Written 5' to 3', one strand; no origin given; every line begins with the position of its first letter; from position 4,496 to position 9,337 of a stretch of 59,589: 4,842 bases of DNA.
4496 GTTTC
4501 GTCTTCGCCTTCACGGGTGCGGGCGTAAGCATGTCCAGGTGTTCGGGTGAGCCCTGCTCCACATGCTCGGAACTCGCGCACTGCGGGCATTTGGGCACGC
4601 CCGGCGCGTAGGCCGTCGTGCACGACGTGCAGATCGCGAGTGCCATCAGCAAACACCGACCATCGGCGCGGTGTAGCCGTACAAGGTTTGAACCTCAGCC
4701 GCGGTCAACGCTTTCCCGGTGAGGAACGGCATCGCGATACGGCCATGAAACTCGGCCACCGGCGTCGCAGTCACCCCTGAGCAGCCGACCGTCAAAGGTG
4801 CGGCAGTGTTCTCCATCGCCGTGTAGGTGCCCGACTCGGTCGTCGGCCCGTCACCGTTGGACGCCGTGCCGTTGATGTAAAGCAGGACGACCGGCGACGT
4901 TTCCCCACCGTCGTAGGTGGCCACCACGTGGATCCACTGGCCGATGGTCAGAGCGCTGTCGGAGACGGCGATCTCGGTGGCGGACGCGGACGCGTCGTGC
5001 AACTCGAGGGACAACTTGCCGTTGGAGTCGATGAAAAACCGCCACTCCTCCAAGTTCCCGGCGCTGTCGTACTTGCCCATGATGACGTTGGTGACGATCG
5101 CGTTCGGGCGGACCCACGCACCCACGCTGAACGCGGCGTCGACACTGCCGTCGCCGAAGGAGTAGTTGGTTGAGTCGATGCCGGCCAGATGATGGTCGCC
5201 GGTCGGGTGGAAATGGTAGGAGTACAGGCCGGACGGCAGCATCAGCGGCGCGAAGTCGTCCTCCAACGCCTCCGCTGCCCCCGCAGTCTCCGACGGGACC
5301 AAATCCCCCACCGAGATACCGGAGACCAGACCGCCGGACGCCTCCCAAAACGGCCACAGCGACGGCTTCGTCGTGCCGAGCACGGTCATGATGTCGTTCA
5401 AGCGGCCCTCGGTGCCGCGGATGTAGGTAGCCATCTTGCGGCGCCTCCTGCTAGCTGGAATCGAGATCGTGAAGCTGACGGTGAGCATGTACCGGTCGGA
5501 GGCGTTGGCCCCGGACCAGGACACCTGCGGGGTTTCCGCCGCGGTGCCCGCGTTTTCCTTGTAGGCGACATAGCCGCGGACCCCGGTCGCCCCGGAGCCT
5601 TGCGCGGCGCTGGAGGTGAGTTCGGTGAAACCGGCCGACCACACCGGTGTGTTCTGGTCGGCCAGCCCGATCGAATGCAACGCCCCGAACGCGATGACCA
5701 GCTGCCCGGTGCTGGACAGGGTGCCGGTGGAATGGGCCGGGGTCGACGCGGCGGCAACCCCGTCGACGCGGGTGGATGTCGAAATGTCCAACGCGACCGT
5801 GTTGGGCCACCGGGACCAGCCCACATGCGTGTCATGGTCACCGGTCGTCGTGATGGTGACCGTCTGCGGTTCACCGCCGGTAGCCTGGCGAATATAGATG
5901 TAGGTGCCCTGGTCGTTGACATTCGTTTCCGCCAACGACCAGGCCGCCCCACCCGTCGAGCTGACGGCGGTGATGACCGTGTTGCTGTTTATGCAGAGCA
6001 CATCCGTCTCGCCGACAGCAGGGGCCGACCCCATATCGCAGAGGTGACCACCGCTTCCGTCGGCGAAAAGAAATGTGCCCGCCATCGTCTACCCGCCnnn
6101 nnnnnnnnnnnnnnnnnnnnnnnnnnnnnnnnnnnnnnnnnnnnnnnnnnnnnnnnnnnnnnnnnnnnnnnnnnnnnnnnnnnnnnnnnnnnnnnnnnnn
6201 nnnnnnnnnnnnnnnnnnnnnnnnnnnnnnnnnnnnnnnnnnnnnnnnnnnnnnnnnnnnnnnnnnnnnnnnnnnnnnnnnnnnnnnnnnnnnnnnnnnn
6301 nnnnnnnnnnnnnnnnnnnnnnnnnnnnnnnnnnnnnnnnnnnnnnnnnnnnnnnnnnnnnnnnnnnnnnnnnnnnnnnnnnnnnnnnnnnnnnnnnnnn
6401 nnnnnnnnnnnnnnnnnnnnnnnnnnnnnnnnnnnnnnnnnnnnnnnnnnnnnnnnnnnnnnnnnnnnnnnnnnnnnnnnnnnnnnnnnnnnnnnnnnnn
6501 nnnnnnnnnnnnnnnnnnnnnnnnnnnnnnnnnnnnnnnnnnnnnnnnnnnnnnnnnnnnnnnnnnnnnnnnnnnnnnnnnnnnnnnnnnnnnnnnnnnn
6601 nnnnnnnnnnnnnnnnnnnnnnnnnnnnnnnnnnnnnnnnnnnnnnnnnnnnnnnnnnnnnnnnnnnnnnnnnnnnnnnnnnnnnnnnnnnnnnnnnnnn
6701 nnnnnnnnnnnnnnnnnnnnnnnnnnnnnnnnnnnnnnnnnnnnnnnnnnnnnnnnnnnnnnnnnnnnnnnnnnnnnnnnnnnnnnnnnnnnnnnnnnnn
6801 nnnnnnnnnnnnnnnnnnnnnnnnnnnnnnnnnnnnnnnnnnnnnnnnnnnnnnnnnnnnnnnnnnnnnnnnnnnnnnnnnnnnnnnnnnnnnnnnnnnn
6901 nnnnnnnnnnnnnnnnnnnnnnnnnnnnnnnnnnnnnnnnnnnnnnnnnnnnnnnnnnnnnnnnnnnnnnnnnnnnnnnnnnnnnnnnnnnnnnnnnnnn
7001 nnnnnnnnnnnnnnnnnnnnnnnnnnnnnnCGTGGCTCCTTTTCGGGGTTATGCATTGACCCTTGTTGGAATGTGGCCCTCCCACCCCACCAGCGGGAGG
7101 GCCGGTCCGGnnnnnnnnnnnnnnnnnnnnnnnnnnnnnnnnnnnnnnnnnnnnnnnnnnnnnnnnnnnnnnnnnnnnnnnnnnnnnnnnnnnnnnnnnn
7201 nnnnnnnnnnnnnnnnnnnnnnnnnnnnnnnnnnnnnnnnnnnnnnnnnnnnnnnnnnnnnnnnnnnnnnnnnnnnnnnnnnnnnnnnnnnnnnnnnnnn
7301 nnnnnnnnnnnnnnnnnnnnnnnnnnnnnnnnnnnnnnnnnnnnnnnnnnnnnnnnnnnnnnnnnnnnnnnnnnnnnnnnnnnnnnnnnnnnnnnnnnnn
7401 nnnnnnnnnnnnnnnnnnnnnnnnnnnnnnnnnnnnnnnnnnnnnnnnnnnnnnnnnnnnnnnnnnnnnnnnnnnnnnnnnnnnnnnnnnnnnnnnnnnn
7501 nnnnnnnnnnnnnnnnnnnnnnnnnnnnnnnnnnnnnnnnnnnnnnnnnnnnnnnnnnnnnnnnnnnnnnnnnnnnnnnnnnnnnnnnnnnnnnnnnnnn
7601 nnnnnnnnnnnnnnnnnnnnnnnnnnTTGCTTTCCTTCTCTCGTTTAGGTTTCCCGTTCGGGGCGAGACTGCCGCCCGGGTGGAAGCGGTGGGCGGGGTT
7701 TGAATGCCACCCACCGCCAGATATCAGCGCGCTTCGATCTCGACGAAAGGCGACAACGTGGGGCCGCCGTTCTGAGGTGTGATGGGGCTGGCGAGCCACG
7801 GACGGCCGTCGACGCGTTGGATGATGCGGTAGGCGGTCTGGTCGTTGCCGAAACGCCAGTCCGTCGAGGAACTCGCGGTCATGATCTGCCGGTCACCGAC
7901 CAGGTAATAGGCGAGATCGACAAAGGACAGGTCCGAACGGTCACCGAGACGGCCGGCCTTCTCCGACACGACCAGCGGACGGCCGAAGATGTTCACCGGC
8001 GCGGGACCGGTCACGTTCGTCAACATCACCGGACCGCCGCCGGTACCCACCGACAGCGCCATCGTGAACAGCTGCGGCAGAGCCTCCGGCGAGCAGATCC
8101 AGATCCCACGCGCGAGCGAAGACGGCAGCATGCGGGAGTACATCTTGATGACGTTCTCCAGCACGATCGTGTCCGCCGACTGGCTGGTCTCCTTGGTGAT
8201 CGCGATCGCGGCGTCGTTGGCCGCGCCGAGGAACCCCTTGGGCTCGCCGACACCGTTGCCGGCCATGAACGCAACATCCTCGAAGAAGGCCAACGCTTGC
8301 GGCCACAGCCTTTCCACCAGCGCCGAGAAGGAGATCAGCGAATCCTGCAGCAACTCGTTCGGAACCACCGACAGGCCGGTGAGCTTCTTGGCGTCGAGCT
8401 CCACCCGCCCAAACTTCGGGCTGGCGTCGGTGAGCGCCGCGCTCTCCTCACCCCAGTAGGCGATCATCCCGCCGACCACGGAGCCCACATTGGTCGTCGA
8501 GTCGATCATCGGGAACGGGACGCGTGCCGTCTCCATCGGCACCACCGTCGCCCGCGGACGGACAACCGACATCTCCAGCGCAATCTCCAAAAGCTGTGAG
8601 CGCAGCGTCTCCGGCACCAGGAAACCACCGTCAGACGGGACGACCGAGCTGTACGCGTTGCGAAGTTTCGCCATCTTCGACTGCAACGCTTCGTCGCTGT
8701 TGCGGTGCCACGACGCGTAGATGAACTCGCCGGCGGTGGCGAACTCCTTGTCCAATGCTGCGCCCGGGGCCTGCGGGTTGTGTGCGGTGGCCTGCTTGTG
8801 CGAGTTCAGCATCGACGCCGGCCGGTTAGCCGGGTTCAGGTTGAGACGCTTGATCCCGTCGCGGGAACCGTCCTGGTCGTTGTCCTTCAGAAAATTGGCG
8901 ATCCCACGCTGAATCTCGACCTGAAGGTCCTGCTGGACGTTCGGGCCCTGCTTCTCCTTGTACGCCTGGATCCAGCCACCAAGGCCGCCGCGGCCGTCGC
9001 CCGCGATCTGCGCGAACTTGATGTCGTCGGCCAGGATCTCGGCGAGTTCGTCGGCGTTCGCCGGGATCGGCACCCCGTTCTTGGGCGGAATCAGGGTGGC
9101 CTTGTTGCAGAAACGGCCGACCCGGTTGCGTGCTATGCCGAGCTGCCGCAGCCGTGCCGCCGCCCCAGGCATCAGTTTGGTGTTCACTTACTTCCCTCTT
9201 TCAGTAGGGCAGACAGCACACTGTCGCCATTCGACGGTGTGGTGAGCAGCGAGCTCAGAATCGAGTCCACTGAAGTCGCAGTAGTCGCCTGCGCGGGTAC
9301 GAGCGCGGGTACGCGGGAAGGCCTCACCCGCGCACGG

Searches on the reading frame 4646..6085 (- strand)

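Call 47: search_protein_families(library=phrogs, proteins=[window:4646-6085:-], max_evalue=0.00001)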
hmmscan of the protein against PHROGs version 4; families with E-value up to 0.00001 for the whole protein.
window:4646-6085:- (479 aa): 1 family
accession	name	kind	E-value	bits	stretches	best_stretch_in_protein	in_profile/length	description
phrog_8510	-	head and packaging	3.7e-11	42.5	1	315-469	752-897/1348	virion structural protein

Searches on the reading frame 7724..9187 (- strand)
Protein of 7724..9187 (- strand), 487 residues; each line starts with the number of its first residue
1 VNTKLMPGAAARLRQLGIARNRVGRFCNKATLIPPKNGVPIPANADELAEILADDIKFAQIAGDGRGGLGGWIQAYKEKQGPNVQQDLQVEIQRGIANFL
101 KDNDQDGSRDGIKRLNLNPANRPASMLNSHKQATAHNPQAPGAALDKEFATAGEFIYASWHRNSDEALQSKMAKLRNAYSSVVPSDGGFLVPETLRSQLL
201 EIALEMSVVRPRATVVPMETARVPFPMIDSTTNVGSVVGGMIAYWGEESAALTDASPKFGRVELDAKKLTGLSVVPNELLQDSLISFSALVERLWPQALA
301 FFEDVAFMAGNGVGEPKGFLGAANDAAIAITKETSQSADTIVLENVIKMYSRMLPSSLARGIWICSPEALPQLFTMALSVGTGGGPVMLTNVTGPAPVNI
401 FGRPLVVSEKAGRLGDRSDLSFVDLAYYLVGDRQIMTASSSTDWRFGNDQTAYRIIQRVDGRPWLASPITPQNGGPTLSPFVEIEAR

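Call 47: search_protein_families(library=phrogs, proteins=[window:7724-9187:-], max_evalue=0.00001)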
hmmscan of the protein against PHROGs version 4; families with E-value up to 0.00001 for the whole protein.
window:7724-9187:- (487 aa): 2 families
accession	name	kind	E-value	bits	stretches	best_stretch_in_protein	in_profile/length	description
phrog_10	-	head and packaging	5.4e-39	135.8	1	172-477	352-641/752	major head protein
phrog_617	-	head and packaging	2.5e-13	50.8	1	236-436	390-579/626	major head protein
